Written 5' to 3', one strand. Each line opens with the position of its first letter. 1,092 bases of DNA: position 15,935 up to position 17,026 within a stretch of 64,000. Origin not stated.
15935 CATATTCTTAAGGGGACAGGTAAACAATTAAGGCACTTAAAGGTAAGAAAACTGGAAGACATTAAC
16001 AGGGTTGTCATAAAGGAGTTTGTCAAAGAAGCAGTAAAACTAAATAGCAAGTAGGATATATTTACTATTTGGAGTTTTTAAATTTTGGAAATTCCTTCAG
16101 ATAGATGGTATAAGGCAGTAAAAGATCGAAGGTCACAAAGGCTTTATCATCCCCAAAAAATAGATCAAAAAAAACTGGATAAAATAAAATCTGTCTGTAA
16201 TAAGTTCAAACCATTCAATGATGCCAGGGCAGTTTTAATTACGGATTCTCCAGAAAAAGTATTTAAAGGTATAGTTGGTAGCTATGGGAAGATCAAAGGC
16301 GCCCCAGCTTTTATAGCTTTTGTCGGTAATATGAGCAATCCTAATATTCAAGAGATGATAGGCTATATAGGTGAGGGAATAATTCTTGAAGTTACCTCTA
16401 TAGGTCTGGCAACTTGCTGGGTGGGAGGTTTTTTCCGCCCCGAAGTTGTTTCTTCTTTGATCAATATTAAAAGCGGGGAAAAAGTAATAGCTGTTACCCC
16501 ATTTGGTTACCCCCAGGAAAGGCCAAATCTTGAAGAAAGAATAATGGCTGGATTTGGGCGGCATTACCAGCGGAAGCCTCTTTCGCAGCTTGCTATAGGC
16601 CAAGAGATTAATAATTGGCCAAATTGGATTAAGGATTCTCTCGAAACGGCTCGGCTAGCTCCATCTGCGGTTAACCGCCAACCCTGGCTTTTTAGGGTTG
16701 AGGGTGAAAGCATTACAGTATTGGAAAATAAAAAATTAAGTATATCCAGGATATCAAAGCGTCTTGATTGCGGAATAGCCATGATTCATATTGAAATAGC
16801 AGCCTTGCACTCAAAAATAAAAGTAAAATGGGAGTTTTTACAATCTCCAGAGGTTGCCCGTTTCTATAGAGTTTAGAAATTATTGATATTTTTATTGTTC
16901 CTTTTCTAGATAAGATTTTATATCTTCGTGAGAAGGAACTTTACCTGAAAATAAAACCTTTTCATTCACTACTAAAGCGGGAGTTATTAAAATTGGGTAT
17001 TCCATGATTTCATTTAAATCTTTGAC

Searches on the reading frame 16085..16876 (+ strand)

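Call 32: search_protein_families(library=pfam, proteins=[window:16085-16876:+], max_evalue=0.00001)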
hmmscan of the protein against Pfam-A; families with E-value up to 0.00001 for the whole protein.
window:16085-16876:+ (263 aa): 2 families
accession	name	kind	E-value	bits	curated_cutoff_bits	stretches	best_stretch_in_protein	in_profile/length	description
PF14512.11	TM1586_NiRdase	-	1.2e-49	169.3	27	1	8-240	2-215/215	Putative TM nitroreductase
PF00881.29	Nitroreductase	-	1.5e-14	55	23.5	1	69-142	86-167/167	Nitroreductase family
